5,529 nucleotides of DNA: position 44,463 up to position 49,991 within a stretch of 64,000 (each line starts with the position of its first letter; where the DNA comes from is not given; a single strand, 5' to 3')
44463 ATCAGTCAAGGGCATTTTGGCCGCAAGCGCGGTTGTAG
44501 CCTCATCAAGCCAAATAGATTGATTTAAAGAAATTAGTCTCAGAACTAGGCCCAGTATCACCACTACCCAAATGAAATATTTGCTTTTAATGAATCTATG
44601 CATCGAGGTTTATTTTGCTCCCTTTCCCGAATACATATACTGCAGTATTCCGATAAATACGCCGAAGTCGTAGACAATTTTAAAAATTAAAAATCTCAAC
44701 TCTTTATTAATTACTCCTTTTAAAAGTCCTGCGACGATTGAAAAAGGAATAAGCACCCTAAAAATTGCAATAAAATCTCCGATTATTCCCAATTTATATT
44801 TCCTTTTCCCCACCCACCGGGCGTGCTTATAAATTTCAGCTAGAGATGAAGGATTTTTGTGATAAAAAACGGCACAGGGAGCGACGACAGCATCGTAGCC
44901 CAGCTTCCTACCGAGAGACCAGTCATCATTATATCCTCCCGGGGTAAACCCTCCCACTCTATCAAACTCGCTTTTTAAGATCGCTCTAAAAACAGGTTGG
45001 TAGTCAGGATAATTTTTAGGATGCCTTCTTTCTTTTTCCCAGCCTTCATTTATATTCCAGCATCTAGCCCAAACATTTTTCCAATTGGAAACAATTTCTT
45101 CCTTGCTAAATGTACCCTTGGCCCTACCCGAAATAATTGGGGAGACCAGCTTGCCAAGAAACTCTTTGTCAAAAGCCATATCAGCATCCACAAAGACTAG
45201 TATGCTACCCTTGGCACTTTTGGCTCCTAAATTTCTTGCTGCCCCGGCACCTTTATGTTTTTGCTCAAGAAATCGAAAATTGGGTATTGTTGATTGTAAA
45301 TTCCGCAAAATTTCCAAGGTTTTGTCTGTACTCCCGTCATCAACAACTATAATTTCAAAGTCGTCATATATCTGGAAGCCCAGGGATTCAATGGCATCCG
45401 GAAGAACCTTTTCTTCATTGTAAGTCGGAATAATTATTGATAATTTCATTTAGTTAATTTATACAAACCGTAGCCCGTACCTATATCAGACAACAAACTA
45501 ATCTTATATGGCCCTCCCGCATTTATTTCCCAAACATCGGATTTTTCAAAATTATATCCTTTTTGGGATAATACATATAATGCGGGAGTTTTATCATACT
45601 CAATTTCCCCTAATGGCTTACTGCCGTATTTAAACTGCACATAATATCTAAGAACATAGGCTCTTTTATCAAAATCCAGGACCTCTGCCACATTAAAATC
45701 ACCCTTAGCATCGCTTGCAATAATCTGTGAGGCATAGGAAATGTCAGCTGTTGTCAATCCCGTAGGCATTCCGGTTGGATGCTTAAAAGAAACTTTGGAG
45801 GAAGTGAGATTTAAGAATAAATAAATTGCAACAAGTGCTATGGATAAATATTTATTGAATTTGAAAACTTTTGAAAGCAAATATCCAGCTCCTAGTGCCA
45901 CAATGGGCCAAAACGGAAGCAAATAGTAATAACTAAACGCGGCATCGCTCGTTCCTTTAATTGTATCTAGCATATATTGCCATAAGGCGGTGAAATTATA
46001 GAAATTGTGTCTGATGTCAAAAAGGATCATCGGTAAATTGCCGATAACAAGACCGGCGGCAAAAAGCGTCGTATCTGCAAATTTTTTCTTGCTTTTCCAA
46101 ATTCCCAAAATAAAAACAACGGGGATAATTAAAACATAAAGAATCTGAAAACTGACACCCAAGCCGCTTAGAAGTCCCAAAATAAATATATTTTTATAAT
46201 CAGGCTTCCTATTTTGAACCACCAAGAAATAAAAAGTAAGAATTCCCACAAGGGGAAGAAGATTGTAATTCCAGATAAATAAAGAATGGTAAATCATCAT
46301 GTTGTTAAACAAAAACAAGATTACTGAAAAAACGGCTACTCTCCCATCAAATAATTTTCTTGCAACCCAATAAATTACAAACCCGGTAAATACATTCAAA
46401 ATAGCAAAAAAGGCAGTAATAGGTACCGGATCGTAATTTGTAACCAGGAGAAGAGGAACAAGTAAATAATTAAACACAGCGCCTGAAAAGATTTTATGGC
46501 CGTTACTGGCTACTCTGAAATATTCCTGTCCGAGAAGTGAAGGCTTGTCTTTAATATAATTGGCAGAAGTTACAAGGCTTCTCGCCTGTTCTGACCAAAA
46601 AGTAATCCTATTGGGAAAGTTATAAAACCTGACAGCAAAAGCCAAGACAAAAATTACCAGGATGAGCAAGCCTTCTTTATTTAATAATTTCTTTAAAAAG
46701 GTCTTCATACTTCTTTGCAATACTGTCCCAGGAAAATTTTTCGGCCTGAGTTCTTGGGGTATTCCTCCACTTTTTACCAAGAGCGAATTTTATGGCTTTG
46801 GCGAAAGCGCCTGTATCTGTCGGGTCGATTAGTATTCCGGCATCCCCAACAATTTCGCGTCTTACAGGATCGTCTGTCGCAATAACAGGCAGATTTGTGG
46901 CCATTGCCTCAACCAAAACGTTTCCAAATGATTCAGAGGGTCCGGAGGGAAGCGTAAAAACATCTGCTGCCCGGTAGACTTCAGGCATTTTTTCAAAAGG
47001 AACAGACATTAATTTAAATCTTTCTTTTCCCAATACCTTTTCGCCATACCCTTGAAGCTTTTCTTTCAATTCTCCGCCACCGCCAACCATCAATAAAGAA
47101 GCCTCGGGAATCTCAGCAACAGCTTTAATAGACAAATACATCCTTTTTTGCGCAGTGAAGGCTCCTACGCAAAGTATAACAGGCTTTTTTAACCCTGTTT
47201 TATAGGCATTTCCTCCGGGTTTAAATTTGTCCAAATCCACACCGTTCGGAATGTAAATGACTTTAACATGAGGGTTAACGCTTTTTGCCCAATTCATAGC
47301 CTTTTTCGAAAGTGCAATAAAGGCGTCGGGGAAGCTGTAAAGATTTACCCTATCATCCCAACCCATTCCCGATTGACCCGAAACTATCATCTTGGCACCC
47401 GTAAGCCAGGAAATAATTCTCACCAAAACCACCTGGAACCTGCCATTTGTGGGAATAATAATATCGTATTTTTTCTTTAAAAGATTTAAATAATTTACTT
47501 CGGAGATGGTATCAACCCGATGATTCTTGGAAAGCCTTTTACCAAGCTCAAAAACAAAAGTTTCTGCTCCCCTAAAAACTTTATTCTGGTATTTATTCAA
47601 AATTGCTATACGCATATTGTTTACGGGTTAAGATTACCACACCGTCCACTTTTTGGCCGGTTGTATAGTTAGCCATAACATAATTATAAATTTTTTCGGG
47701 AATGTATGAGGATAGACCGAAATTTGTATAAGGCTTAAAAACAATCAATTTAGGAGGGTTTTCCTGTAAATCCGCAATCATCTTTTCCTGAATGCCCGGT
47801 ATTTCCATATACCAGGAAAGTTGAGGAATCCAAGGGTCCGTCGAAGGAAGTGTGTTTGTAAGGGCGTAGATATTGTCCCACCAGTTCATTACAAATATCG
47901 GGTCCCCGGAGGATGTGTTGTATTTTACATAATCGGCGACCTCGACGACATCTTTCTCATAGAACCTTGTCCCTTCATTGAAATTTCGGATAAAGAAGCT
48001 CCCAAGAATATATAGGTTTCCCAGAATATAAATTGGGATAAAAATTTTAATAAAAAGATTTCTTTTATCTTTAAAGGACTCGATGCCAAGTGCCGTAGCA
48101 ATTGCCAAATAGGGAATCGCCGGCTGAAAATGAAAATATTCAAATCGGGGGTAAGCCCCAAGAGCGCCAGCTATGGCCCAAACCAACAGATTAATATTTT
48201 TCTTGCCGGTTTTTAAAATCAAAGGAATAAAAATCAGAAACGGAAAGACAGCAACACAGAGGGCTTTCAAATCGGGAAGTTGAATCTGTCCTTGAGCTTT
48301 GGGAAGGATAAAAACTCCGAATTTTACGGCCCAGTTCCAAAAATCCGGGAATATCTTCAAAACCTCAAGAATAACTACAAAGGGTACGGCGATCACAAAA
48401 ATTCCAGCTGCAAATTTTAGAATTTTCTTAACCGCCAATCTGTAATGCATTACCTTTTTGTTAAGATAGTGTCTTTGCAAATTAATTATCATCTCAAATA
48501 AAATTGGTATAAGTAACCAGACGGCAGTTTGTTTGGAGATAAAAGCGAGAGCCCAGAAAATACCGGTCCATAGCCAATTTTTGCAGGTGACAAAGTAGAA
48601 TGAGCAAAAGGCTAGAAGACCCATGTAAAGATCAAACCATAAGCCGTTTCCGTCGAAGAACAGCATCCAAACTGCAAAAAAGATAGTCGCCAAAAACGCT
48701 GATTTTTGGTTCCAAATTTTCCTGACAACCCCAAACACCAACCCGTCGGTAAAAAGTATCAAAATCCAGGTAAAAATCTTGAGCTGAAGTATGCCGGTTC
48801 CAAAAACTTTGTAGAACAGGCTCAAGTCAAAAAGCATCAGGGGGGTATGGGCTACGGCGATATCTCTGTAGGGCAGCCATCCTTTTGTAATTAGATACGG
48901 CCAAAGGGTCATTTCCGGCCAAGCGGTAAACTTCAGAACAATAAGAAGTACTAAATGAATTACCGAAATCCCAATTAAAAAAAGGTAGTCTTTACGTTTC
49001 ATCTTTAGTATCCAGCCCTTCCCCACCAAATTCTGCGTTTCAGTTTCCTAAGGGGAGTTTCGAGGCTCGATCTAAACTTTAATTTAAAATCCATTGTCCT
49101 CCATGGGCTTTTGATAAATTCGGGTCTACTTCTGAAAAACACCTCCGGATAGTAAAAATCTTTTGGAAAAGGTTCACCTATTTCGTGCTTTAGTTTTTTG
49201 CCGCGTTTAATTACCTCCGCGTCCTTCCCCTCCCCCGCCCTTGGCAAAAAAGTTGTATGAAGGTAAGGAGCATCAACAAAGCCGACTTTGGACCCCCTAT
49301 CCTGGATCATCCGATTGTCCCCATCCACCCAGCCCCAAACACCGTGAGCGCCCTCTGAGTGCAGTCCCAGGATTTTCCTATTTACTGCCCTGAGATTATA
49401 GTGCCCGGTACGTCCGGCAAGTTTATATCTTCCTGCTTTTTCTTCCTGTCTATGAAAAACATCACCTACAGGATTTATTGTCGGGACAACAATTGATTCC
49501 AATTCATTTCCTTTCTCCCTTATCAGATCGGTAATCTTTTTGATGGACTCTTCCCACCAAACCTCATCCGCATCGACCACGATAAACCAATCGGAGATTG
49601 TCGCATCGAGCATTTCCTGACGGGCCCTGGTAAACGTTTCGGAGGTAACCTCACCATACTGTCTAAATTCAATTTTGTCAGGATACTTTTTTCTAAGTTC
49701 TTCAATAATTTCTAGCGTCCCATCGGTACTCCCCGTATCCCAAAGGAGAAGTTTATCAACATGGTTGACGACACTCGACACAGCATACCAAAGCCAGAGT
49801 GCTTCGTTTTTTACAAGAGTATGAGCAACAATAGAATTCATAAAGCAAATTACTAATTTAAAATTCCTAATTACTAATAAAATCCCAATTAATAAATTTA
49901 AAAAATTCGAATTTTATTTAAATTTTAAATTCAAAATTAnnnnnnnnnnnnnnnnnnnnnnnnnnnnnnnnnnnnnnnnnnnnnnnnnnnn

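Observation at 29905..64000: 34-kb surface-glycan megacluster with a complete Wzx/Wzy-type tool kit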

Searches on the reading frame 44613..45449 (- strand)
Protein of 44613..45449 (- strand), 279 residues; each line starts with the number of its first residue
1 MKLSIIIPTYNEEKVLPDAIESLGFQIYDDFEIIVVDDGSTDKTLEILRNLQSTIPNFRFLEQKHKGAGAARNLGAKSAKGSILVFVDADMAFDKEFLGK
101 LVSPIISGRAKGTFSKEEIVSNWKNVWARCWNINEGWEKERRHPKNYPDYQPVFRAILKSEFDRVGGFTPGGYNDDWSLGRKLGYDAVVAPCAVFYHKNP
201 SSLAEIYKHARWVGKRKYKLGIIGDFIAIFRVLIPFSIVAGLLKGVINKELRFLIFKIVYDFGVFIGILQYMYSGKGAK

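Call 5: search_protein_families(library=pfam, max_evalue=0.01, proteins=[window:44613-45449:-])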
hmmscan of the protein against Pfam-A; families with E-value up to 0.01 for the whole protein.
window:44613-45449:- (279 aa): 4 families
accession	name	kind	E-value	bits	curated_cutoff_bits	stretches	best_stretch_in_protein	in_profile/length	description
PF00535.33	Glycos_transf_2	-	1.4e-34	119.9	23.3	1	4-160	1-162/168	Glycosyl transferase family 2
PF13641.12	Glyco_tranf_2_3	-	4.7e-14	53.4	27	1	3-214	3-229/230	Glycosyltransferase like family 2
PF10111.15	Glyco_tranf_2_2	-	3.7e-13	50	27.3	1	4-103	1-104/276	Glycosyltransferase like family 2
PF13704.12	Glyco_tranf_2_4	-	0.0019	19.1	27.5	1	32-90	21-81/98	Glycosyl transferase family 2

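Call 21: search_protein_families(library=ncbifam, max_evalue=0.001, proteins=[window:44613-45449:-])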
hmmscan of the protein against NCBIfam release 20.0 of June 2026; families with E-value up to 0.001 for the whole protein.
window:44613-45449:- (279 aa): 27 families (the best 25 are shown)
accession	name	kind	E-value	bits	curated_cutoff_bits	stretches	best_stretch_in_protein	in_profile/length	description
NF007482.0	PRK10073.1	equivalog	5e-25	88.2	423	1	2-102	7-107/334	glycosyltransferase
NF041875.1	EPS_EpsD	equivalog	1.1e-23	84.2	370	1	3-99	1-98/325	exopolysaccharide biosynthesis glycosyltransferase EpsD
TIGR04283.1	glyco_like_mftF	equivalog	1e-20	74.3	182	1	3-181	1-167/221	TIGR04283 family arsenosugar biosynthesis glycosyltransferase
TIGR03937.1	PgaC_IcaA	equivalog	3.2e-20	72.4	422.3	1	2-107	46-152/407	poly-beta-1,6-N-acetyl-D-glucosamine synthase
NF047683.1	TeichurnBiosyTuaG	equivalog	9.9e-19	68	400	1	3-121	8-127/252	teichuronic acid biosynthesis protein TuaG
NF050050.1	ProtGlycPglI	equivalog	1.4e-15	57.5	500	1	2-106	3-109/306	GalNAc(5)-diNAcBac-PP-undecaprenol beta-1,3-glucosyltransferase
NF038302.1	EPS_HpsE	equivalog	9e-15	54.4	300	1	1-99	1-105/307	hormogonium polysaccharide biosynthesis glycosyltransferase HpsE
NF038299.1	EPS_HpsN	equivalog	1.1e-14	54.1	425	1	2-100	2-101/317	hormogonium polysaccharide biosynthesis glycosyltransferase HpsN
TIGR03965.1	mycofact_glyco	equivalog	1.3e-13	50.7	280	1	3-105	76-179/467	mycofactocin biosynthesis glycosyltransferase MftF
TIGR04182.1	glyco_TIGR04182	equivalog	8.8e-12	45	325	1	3-112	2-104/293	S-layer glycoprotein N-glycosyltransferase AglJ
NF047588.1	GlcsyltransPgfSStrep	equivalog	1.4e-11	44.2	500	1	1-102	1-107/308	glycosyltransferase PgfS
NF041394.1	GtaseAglG_Halo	equivalog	2.1e-11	43.7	440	1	1-103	1-105/304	glucosyl-dolichyl phosphate glucuronosyltransferase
NF010496.0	PRK13915.1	equivalog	5.2e-11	42.2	262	1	2-107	32-144/307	glucosyl-3-phosphoglycerate synthase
NF007986.1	PRK10714.1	equivalog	4.2e-10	39.1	529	1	2-105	7-115/316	undecaprenyl-phosphate 4-deoxy-4-formamido-L-arabinose transferase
NF053739.1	GlytfEpsEBac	equivalog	4.7e-10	38.9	450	1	2-89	2-91/265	glycosyltransferase EpsE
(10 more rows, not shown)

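Call 23: search_solved_structures(query=window:44613-45449:-, max_evalue=0.001)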
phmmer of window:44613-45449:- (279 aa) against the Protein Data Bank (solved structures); distinct sequences matched with E-value up to 0.001: 39.
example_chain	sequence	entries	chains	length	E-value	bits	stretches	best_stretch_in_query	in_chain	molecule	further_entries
2z87_A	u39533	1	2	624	2.5e-28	102.4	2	3-92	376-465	Chondroitin synthase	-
2z86_A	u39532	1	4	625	2.5e-28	102.4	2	3-92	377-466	Chondroitin synthase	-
5tze_C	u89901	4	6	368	2.6e-15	59.7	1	1-99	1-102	Glycosyl transferase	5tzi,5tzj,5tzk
5tz8_A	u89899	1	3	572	5.3e-15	58.7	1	1-99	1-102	Glycosyl transferase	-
5hea_A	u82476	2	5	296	1.2e-14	57.5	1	3-105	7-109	Putative glycosyltransferase (GalT1)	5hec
5mlz_A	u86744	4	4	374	2.9e-13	53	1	1-110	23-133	Dolichol monophosphate mannose synthase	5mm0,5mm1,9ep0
3bcv_A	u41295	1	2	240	1.1e-12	51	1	2-97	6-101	Putative glycosyltransferase protein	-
6p61_A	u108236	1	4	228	5.7e-11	45.4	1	3-99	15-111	Glycosyltransferase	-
8bz8_A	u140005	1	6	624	1.5e-10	44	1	2-97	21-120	Glycosyltransferase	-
8bz4_A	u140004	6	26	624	1.5e-10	44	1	2-97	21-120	Glycosyltransferase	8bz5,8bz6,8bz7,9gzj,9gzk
8viw_A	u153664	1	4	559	8.5e-10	41.6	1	3-107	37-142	Heparosan synthase B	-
8vh7_A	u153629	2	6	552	8.5e-10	41.6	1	3-107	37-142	Heparosan synthase B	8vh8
6yv7_B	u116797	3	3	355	3.2e-09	39.7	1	3-102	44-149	Glycosyl transferase, family 2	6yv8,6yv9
6yv7_A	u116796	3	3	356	3.2e-09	39.7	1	3-102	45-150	Glycosyl transferase, family 2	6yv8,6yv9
3l7m_A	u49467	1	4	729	2.2e-08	36.9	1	2-91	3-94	Teichoic acid biosynthesis protein F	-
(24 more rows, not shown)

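Call 84: search_solved_structures(query=A8, max_evalue=0.001, show_alignments=0)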
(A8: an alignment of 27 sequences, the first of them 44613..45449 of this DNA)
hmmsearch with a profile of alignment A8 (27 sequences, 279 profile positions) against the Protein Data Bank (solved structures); distinct sequences matched with E-value up to 0.001: 54.
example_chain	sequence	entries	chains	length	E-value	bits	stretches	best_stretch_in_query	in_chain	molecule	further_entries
2z87_A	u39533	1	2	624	9.8e-34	119.8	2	3-99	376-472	Chondroitin synthase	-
2z86_A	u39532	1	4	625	9.9e-34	119.8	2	3-99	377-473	Chondroitin synthase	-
5hea_A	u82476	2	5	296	8.6e-25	90.5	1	3-107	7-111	Putative glycosyltransferase (GalT1)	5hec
5tze_C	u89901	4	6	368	3.1e-23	85.4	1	1-108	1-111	Glycosyl transferase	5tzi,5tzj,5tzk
5tz8_A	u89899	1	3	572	5.2e-23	84.7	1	1-108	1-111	Glycosyl transferase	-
5mlz_A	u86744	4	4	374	1.7e-20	76.4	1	1-123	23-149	Dolichol monophosphate mannose synthase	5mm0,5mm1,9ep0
3bcv_A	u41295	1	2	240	7.7e-20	74.3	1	2-103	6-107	Putative glycosyltransferase protein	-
6p61_A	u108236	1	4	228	6.8e-17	64.6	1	3-105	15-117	Glycosyltransferase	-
8vh7_A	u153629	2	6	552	1.3e-15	60.4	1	3-109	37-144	Heparosan synthase B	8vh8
8viw_A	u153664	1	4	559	1.3e-15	60.4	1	3-109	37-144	Heparosan synthase B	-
6h1j_A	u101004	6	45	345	4.3e-15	58.7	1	2-103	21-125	Probable ss-1,3-N-acetylglucosaminyltransferase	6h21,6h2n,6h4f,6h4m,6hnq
8bz8_A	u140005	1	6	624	5.7e-15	58.3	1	1-103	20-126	Glycosyltransferase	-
8bz4_A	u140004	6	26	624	5.7e-15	58.3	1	1-103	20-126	Glycosyltransferase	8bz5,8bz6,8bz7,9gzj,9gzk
3l7j_A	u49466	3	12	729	7.7e-14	54.6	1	2-92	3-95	Teichoic acid biosynthesis protein F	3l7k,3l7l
3l7i_A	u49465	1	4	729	7.8e-14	54.6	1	2-92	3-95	Teichoic acid biosynthesis protein F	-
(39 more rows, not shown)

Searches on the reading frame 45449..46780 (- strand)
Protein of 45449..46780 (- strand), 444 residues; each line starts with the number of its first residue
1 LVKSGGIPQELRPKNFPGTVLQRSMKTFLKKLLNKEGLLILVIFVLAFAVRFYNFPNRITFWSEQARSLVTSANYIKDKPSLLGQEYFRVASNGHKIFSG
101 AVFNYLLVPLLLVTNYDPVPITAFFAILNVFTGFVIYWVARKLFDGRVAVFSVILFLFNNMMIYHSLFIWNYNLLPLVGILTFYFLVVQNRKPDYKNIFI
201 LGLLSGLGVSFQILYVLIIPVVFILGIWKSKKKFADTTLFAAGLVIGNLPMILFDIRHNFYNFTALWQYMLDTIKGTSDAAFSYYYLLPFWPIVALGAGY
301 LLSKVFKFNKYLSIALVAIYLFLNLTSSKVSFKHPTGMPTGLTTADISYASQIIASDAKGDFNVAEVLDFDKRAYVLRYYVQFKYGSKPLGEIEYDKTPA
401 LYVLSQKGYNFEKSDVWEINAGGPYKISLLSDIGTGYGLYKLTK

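Call 5: search_protein_families(library=pfam, max_evalue=0.01, proteins=[window:45449-46780:-])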
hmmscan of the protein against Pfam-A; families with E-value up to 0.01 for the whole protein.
window:45449-46780:- (444 aa): 1 family
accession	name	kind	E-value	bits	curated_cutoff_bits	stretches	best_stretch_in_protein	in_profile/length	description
PF13231.12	PMT_2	-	1.1e-06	29.4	26.1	1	104-246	7-149/160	Dolichyl-phosphate-mannose-protein mannosyltransferase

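Call 22: search_protein_families(library=ncbifam, max_evalue=0.01, proteins=[window:45449-46780:-])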
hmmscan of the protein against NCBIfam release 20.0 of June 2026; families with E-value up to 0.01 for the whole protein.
window:45449-46780:- (444 aa): 0 families

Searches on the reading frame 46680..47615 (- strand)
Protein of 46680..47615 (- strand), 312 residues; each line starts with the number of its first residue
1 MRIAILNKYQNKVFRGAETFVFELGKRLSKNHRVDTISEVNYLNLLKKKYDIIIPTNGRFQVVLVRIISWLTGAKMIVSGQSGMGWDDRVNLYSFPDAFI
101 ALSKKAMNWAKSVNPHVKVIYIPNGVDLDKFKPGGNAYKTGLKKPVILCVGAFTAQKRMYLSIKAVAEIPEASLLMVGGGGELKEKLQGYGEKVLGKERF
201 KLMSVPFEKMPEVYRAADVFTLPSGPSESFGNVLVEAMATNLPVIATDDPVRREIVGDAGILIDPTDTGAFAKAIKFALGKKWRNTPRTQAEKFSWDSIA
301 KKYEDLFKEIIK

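Call 5: search_protein_families(library=pfam, max_evalue=0.01, proteins=[window:46680-47615:-])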
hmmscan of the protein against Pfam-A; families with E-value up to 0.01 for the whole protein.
window:46680-47615:- (312 aa): 4 families
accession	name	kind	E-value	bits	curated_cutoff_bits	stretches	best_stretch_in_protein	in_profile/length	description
PF00534.26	Glycos_transf_1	-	1.1e-25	90.6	26.4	1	142-282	13-159/172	Glycosyl transferases group 1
PF13692.12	Glyco_trans_1_4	-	1.5e-25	90.6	27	1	144-278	1-139/142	Glycosyl transferases group 1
PF13439.12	Glyco_transf_4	-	8.1e-06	26.4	28.5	1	90-130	128-170/170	Glycosyltransferase Family 4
PF20706.3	GT4-conflict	-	0.0043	16.5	26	1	141-248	194-312/385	Family 4 Glycosyltransferase in conflict systems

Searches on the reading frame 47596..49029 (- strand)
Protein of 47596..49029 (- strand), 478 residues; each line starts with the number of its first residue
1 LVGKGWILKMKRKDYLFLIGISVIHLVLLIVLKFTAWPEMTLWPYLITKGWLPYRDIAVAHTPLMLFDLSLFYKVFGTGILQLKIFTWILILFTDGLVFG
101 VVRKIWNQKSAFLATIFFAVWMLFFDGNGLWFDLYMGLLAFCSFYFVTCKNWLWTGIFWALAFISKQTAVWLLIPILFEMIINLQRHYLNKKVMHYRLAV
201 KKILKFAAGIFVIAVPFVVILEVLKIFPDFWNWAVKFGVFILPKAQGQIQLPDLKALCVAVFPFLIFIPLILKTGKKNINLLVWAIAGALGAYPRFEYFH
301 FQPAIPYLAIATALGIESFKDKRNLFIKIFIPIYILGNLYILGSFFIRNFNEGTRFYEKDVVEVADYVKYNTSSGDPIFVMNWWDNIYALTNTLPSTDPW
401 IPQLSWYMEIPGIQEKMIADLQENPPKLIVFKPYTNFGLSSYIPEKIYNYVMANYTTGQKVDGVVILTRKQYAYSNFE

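Call 5: search_protein_families(library=pfam, max_evalue=0.01, proteins=[window:47596-49029:-])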
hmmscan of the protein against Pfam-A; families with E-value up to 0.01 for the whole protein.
window:47596-49029:- (478 aa): 1 family
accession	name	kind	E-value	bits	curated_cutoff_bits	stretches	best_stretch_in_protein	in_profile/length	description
PF13231.12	PMT_2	-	2.8e-10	41.1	26.1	1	61-200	2-148/160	Dolichyl-phosphate-mannose-protein mannosyltransferase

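Call 22: search_protein_families(library=ncbifam, max_evalue=0.01, proteins=[window:47596-49029:-])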
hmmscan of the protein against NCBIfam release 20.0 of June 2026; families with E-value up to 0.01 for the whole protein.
window:47596-49029:- (478 aa): 0 families

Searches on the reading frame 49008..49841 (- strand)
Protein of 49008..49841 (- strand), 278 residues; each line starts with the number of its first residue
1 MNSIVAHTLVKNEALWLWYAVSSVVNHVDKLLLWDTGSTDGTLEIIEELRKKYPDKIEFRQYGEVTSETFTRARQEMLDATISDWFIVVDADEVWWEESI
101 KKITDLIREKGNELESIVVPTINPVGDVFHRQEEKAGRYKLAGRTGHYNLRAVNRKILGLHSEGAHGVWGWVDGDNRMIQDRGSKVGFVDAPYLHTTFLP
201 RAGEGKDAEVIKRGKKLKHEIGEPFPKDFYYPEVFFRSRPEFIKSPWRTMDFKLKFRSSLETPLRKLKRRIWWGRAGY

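Call 5: search_protein_families(library=pfam, max_evalue=0.01, proteins=[window:49008-49841:-])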
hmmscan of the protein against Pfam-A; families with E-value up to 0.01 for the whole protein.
window:49008-49841:- (278 aa): 4 families
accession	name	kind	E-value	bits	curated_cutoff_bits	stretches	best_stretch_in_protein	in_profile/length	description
PF00535.33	Glycos_transf_2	-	8.8e-14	52.2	23.3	1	10-142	6-141/168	Glycosyl transferase family 2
PF13704.12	Glyco_tranf_2_4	-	2.8e-06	28.1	27.5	1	26-99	17-88/98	Glycosyl transferase family 2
PF13641.12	Glyco_tranf_2_3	-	0.00011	22.7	27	1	36-108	38-112/230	Glycosyltransferase like family 2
PF06306.17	CgtA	-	0.0067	16.4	21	1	6-62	91-147/347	Beta-1,4-N-acetylgalactosaminyltransferase (CgtA)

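Call 21: search_protein_families(library=ncbifam, max_evalue=0.001, proteins=[window:49008-49841:-])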
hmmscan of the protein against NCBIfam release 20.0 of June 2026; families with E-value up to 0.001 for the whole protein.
window:49008-49841:- (278 aa): 1 family
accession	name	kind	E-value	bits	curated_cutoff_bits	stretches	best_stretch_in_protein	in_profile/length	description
TIGR04195.1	S_glycosyl_SunS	equivalog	6.2e-07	28.6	350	1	3-122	58-171/421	SunS family peptide S-glycosyltransferase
